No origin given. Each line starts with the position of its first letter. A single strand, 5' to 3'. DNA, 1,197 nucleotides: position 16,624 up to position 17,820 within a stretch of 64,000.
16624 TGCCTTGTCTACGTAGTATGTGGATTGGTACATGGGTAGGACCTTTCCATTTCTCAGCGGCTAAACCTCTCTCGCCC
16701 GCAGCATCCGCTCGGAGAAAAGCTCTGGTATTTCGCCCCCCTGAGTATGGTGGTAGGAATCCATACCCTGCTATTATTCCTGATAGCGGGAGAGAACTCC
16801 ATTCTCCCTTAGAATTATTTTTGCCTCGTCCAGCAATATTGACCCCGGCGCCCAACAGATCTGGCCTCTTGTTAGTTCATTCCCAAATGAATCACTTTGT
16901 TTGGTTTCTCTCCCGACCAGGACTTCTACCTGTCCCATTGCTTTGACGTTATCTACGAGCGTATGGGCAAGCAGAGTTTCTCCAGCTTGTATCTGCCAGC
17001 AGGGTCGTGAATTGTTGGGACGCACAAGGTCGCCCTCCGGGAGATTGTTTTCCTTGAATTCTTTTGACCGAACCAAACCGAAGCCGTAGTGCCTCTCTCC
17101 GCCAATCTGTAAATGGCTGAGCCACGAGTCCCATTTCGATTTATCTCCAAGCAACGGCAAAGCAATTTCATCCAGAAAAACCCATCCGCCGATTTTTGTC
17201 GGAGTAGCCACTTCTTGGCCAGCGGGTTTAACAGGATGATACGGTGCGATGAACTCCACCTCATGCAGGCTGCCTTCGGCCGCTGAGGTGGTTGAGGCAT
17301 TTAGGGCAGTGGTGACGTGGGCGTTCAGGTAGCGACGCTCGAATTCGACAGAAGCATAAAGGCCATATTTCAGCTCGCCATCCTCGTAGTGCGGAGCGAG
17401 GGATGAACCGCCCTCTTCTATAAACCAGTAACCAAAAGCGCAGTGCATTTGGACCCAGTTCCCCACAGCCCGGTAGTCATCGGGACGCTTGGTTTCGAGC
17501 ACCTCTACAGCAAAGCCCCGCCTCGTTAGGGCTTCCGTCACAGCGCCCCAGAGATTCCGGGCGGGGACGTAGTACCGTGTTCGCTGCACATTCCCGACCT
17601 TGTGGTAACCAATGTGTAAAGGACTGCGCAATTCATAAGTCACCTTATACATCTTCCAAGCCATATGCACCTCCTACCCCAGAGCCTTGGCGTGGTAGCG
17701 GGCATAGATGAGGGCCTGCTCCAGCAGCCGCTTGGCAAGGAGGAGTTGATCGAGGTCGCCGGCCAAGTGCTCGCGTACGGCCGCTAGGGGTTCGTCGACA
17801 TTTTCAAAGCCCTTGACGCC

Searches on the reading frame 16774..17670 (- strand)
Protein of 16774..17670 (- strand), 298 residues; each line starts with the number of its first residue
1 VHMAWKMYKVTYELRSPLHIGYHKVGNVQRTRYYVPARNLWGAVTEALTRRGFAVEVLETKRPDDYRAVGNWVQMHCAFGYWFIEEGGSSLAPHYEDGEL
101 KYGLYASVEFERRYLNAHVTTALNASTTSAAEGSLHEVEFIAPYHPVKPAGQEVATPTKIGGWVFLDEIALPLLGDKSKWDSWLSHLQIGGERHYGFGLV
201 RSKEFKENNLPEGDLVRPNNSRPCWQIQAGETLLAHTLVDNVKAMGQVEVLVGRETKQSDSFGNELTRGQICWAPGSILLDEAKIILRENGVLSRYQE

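Call 6: search_protein_families(library=pfam, proteins=[window:16774-17670:-], max_evalue=0.01)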
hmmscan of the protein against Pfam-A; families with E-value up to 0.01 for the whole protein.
window:16774-17670:- (298 aa): 1 family
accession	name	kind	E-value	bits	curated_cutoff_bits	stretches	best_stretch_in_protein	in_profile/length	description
PF03787.20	RAMPs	-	0.0002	22.4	22.1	1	12-201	2-189/189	RAMP superfamily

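Call 7: search_protein_families(library=ncbifam, proteins=[window:16774-17670:-], max_evalue=0.01)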
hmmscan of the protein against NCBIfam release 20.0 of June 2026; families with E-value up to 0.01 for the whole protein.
window:16774-17670:- (298 aa): 0 families

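Call 56: search_protein_families(library=padloc, proteins=[window:16774-17670:-], max_evalue=0.01)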
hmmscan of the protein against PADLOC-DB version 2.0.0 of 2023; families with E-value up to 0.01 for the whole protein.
window:16774-17670:- (298 aa): 4 families
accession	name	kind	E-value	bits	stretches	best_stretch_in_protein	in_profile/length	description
PDLC00979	Cmr3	-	4.9e-77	257.2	1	3-296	1-285/287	Cmr3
PDLC01478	Cmr3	-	1.2e-70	236.1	1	3-294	1-256/258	"CAS-III-B,CAS-III-C; effector_G5"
PDLC01613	Csm3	-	0.00062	18.7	0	13-201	3-177/177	"CAS-III-A,CAS-III-D; effector_G7"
PDLC01024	Cas5_IIId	-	0.007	13.7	0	10-61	6-58/402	"CRISPR-associated RAMP protein, Csx10 family"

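Call 89: search_solved_structures(query=window:16774-17670:-, max_evalue=0.1)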
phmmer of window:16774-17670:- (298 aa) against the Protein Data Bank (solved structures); distinct sequences matched with E-value up to 0.1: 0.
